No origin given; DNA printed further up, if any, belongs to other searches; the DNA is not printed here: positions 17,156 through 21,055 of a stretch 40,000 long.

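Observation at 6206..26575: One uninterrupted 20.4-kb ORF (6,789 codons) encoding a giant multi-enzyme virion protein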

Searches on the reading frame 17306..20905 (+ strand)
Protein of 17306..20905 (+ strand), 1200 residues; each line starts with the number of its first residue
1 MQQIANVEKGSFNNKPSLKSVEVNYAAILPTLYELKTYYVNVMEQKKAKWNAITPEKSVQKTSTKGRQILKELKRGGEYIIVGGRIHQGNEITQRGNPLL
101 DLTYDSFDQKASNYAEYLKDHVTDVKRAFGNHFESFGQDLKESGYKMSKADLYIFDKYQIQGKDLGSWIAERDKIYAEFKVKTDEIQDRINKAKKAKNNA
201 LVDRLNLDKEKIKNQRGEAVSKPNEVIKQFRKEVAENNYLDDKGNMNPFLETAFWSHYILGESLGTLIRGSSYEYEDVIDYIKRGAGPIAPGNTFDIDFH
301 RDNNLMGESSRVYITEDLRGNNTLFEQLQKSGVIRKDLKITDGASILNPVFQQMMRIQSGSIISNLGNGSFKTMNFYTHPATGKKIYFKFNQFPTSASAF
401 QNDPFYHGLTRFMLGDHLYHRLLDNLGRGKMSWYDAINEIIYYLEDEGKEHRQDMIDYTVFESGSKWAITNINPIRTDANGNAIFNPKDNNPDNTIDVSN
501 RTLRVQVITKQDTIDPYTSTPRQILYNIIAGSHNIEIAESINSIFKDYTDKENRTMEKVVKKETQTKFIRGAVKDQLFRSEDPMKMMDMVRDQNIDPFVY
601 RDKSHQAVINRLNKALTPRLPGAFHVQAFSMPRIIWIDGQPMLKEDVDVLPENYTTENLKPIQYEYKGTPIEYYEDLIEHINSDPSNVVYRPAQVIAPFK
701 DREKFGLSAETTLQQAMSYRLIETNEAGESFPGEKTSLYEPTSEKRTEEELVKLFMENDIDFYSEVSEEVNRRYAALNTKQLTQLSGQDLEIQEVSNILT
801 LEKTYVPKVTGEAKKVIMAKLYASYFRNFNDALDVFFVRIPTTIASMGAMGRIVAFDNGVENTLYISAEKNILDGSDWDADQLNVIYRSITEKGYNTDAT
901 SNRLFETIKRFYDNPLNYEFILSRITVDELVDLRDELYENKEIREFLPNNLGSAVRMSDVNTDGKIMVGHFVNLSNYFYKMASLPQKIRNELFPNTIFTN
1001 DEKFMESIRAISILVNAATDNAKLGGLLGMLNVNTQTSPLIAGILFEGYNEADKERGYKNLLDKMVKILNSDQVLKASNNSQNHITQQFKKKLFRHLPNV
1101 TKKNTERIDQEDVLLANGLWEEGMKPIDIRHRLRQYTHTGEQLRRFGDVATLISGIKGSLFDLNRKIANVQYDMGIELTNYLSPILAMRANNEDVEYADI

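Call 40: search_protein_representatives(protein=window:17306-20905:+)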
Query: 1200 residues. Proteins with E-value up to 0.001 (for the whole library): 79; up to 1e-10: 62; up to 1e-30: 46. The best 79 are listed.
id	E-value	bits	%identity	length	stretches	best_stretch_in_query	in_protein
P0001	1.6e-141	489.9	35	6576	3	210-1096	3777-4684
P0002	1.3e-129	450.5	35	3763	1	16-1183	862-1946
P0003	9.8e-129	447.5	34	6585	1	4-1193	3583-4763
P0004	5.3e-123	428.5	34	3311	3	221-1098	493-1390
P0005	1.7e-116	407.0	38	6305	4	230-727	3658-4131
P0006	3.5e-100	353.0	32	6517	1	14-1181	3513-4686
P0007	2.8e-94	333.4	33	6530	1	222-1185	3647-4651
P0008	5.2e-94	332.5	33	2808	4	131-653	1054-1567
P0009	2.9e-90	320.1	36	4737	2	234-718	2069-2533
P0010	7.8e-90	318.7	31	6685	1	105-1192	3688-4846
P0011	1.1e-84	301.6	33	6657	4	240-721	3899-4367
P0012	1.1e-82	295.0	33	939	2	240-1053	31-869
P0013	1.2e-82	294.9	35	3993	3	228-718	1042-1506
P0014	2.9e-75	270.4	29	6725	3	247-1184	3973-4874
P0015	6.0e-75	269.4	29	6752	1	215-1047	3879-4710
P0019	2.0e-67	244.5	35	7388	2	819-1050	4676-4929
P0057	7.4e-17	77.0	34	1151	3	891-1087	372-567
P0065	2.6e-09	52.1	30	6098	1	825-1051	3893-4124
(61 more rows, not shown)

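Call 43: list_cluster_members(proteins=[P0001, P0003, P0005, P0006, P0010, P0019, P0065, P0002, P0013, P0057])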
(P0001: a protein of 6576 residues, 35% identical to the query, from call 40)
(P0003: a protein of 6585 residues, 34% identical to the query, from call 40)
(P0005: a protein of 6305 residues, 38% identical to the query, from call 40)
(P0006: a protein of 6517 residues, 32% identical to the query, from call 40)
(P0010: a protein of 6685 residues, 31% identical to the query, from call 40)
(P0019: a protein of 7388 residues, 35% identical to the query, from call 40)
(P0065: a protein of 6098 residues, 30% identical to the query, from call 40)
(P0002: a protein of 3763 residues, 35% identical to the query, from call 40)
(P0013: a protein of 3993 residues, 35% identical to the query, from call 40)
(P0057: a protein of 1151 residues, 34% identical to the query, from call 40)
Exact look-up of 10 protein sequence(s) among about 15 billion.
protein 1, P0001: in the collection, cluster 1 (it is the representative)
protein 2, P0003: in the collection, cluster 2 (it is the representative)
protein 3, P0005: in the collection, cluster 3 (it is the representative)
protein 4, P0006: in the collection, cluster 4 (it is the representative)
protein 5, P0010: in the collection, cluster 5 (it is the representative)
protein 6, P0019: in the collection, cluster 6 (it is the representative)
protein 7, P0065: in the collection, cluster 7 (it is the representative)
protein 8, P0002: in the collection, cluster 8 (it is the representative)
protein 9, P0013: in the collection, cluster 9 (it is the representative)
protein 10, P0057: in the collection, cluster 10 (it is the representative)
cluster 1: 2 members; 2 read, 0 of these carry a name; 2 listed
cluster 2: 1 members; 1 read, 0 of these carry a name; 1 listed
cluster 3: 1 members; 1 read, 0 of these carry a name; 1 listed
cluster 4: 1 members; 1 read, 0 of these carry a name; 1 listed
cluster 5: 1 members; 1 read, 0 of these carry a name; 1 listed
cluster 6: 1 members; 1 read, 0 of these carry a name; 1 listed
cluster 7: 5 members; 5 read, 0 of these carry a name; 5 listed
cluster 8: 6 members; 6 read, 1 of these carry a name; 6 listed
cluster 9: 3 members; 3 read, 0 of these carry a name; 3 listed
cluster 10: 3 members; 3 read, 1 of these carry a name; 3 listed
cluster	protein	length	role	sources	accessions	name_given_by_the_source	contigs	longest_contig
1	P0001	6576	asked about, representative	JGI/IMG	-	-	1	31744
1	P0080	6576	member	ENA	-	-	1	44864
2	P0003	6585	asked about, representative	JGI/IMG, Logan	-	-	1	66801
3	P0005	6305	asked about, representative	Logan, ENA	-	-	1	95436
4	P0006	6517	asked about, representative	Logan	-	-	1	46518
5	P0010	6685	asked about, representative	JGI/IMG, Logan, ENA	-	-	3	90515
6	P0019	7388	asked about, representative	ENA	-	-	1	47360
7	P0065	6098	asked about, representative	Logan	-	-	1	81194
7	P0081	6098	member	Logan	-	-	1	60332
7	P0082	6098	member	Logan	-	-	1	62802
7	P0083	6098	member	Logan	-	-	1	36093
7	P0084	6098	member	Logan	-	-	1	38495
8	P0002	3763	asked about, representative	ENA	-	-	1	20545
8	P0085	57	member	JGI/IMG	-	hypothetical protein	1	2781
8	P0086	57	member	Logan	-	-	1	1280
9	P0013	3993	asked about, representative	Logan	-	-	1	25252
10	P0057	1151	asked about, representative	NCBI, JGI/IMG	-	hypothetical protein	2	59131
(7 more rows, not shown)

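Call 67: search_protein_families(library=pfam, alignment_id=A5, max_evalue=0.01)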
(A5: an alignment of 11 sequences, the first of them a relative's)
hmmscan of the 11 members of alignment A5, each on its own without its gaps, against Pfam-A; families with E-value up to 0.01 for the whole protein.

A. member 1, P0030 (4544 aa): 0 families

B. families by the number of members that match (of 11 scanned): 1 family
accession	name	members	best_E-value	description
PF04722.18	Ssu72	1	0.00042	Ssu72-like protein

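Call 87: predict_structure(alignment_id=A6)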
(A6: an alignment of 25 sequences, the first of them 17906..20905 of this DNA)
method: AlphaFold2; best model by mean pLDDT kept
length: 1000 residues; sequences in the alignment: 25
mean_pLDDT: 75.5   pTM: 0.77
mean pLDDT of the five models: 75.5, 74.7, 69.9, 69.4, 67.3
residues with pLDDT >= 90: 148; 70-90: 546; 50-70: 210; < 50: 96
segments of 3 or more residues with pLDDT < 50: 1-6, 10-23, 37-40, 120-124, 601-609, 691-697, 883-886, 900-924, 986-1000
pLDDT, mean of each block of 10 residues (from residue 1): 45 41 52 51 58 63 67 69 69 74 81 80 54 62 90 88 73 82 79 88 85 95 88 93 89 93 75 79 81 88 72 66 86 89 86 79 65 66 60 68 78 79 84 64 75 75 89 87 92 88 77 83 86 81 76 87 77 78 77 58 44 81 86 89 87 86 84 77 82 51 90 91 87 82 54 70 85 86 82 71 84 89 84 89 89 86 92 78 54 66 42 40 52 83 76 70 81 76 52 35
secondary structure, 60 per line:
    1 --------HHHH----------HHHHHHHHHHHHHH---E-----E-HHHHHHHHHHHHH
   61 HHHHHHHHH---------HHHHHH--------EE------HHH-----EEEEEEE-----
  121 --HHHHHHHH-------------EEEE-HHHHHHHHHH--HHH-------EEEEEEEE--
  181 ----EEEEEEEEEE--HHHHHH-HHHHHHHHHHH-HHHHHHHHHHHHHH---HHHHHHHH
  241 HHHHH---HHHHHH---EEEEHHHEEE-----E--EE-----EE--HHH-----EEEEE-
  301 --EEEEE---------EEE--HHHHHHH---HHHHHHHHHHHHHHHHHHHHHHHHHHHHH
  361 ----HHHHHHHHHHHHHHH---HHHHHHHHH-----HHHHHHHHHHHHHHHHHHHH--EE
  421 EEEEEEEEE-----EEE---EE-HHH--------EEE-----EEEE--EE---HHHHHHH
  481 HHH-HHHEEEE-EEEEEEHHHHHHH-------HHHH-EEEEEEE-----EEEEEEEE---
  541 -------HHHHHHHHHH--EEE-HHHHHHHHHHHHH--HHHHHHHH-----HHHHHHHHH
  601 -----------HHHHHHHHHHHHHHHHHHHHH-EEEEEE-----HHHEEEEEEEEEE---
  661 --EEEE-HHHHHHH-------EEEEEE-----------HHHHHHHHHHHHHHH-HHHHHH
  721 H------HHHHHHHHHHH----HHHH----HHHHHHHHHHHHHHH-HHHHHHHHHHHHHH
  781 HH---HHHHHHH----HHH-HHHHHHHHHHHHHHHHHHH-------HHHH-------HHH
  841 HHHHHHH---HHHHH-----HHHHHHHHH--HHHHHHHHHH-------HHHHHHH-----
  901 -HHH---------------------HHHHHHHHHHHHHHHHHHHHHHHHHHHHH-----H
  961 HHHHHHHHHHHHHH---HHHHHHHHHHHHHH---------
elements in order (helices of 4 or more, strands of 3 or more residues): H9-12 H23-36 H48-69 H79-84 E109-115 H123-130 E144-147 H149-158 E171-178 E185-194 H197-202 H204-214 H216-229 H233-245 H249-254 E258-261 E265-267 E295-299 E303-307 E317-319 H322-328 H332-360 H365-379 H383-391 H397-416 E419-429 E435-437 E455-457 E463-466 H474-483 E488-491 E493-498 H499-505 H513-516 E518-524 E530-537 H548-557 E560-562 H564-576 H579-586 H592-600 H612-632 E634-639 E648-657 E663-666 H668-674 E682-687 H699-713 H715-721 H728-738 H743-746 H751-765 H767-782 H786-792 H801-819 H827-830 H838-847 H851-855 H861-869 H872-881 H889-895 H926-954 H960-974 H978-991

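Call 89: fold_search(model_id=the predicted structure, library=pdb)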
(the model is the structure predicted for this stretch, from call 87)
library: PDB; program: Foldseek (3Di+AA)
matches with E <= 10: 516; with E <= 0.001: 1
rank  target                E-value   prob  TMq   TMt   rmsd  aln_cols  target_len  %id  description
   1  6vr4_A                2.3e-13  1.00  0.48  0.24   9.3      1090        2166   12  Virion-packaged DNA-dependent RNA polymerase of crAss-like phage phi14:2 (released 2020-07-29)
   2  7y7p_B                3.8e-03  0.96  0.21  0.23  29.5       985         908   10  QDE-1 in complex with RNA template, RNA primer and AMPNPP (released 2022-09-28)
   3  7y7t_A                4.1e-03  0.80  0.17  0.18  30.8       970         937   10  QDE-1 in complex with 12nt DNA template, ATP and 3'-dGTP (released 2022-09-28)
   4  7y7r_B                5.7e-03  0.97  0.21  0.23  28.6       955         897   10  QDE-1 in complex with DNA template, RNA primer and 3'-dGTP (released 2022-09-28)
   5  7y7p_A                8.8e-03  0.92  0.21  0.22  28.6       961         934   10  QDE-1 in complex with RNA template, RNA primer and AMPNPP (released 2022-09-28)
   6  7y7s_B                1.4e-02  0.63  0.17  0.18  30.2       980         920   10  QDE-1 in complex with DNA template, RNA primer and AMPNPP (released 2022-09-28)
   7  7eu0_M                2.1e-01  0.11  0.07  0.06  24.2       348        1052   11  The cryo-EM structure of A. thaliana Pol IV-RDR2 backtracked complex (released 2021-12-29)
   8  8yqv_A                3.6e-01  0.87  0.06  0.05   5.8        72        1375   21  African swine fever virus RNA Polymerase core (released 2024-11-06)
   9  4wqs_N                4.5e-01  0.11  0.07  0.06  21.5       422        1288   12  Thermus thermophilus RNA polymerase backtracked complex (released 2015-02-18)
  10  4zh3_J                4.5e-01  0.10  0.08  0.07  21.4       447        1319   10  Crystal structure of Escherichia coli RNA polymerase in complex with CBRH16-Br (released 2015-08-05)
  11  6gov_Y                4.7e-01  0.63  0.07  0.05  10.0       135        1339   13  Structure of THE RNA POLYMERASE LAMBDA-BASED ANTITERMINATION COMPLEX (released 2019-02-13)
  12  4wqt_N                5.0e-01  0.08  0.07  0.05  23.2       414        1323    9  Thermus thermophilus RNA polymerase complexed with an RNA cleavage stimulating factor (a GreA/Gfh1 chimeric protein) (released 2015-02-18)
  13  6n60_D                5.2e-01  0.51  0.06  0.05  10.3       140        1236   13  Escherichia coli RNA polymerase sigma70-holoenzyme bound to upstream fork promoter DNA and Microcin J25 (MccJ25) (released 2019-01-09)
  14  4jk1_D                5.4e-01  0.47  0.06  0.05  12.3       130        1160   15  X-ray crystal structure of Escherichia coli sigma70 holoenzyme in complex with Guanosine tetraphosphate (ppGpp) (released 2013-04-10)
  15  6b6h_D                5.4e-01  0.08  0.08  0.07  20.8       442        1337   12  The cryo-EM structure of a bacterial class I transcription activation complex (released 2017-11-15)
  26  8h2n_A                6.8e-01  0.06  0.05  0.07  29.0       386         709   10  gp96 RNA polymerase from P23-45 phage (crystal 2) (released 2023-10-11)
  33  8h2m                  7.4e-01  0.07  0.07  0.09  26.8       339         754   11  gp96 RNA polymerase from P23-45 phage (crystal 1) (released 2023-10-11)
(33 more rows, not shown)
